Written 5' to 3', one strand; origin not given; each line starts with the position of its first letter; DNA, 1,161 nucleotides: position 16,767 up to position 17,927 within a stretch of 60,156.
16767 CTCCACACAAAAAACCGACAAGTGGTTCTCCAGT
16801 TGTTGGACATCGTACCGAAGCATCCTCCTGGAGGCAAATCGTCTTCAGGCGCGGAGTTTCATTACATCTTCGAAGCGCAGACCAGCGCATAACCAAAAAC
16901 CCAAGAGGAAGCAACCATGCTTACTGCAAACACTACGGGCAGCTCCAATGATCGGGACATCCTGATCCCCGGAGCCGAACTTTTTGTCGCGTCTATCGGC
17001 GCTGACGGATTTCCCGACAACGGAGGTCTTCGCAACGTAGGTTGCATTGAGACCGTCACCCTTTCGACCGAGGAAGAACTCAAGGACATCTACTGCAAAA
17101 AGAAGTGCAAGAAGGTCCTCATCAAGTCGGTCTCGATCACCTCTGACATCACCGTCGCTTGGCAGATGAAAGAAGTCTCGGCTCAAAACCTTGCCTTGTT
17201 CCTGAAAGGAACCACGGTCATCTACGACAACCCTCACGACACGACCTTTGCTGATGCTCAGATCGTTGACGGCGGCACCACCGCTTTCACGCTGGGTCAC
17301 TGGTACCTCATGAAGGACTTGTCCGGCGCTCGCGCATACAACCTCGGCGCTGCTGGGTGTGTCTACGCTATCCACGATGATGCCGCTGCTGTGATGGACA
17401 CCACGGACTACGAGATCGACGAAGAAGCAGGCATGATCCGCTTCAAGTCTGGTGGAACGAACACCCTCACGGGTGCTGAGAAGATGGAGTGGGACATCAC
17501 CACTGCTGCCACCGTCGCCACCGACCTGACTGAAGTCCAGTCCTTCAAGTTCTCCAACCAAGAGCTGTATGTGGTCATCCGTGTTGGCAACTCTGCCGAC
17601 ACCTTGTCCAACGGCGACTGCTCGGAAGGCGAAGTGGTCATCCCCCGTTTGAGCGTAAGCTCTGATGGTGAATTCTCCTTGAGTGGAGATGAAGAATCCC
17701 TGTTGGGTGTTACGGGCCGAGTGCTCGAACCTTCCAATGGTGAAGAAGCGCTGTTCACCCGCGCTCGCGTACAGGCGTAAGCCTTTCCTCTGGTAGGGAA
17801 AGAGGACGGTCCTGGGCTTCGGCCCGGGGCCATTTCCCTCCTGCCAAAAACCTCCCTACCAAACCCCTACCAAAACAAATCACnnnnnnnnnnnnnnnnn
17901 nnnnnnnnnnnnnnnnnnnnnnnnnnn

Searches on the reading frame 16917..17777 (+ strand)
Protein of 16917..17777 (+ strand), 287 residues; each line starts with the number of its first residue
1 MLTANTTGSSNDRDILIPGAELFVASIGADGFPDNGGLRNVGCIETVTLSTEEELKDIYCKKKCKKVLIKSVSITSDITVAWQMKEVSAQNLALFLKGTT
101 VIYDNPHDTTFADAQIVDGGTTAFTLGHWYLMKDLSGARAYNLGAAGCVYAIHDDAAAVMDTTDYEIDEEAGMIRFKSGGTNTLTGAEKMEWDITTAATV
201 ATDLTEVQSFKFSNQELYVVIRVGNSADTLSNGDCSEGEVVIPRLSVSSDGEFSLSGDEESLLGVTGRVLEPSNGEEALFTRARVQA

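Call 7: search_protein_families(library=pfam, proteins=[window:16917-17777:+], max_evalue=0.01)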
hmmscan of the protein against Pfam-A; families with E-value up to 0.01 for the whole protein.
window:16917-17777:+ (287 aa): 1 family
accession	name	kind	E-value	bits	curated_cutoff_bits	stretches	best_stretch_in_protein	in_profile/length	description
PF25681.1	Phage_TTP_17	-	0.0016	18.6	27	0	237-277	135-173/190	Phage tail tube protein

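Call 8: search_protein_families(library=phrogs, proteins=[window:16917-17777:+], max_evalue=0.01)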
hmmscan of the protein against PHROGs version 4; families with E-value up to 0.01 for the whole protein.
window:16917-17777:+ (287 aa): 1 family
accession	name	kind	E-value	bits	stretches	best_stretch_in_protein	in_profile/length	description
phrog_807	-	tail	4.1e-22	79.9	1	22-275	14-240/256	major tail protein with Ig-like domain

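Call 29: find_related_loci(query=window:16917-17777:+, collection=viral_contigs, flank=10000)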
Query window:16917-17777:+ (287 aa) in viral_contigs; peptide patterns used: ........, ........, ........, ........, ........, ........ (x = any residue, [..] = any of these).
9 stretches matched a pattern, but none encodes a relative of the query by tblastn (E <= 1e-3).

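Call 51: search_protein_families(library=pfam, proteins=[window:16917-17777:+], max_evalue=5)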
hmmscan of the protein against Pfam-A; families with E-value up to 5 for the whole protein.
window:16917-17777:+ (287 aa): 1 family
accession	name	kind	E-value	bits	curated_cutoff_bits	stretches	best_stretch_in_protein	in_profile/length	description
PF25681.1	Phage_TTP_17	-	0.0016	18.6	27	1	237-277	135-173/190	Phage tail tube protein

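Call 52: search_dna_similar(query=window:16917-17777:+, collection=phages, mode=protein, max_rows=25, max_evalue=0.001)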
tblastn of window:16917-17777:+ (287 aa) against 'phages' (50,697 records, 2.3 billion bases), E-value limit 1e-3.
No match.

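Call 123: search_solved_structures(query=window:16917-17777:+, max_evalue=5)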
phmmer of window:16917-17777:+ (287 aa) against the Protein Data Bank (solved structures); distinct sequences matched with E-value up to 5: 4.
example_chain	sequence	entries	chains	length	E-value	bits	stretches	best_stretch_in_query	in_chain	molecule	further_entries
8vhx_G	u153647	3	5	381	0.01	18.6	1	44-276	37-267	Tail Tube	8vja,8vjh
6xgr_A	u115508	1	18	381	0.011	18.5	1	44-276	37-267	YSD1_22 major tail protein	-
1itz_A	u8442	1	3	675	0.82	12.3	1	3-94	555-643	Transketolase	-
8ci0_AAA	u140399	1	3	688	0.85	12.3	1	3-94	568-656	Transketolase, chloroplastic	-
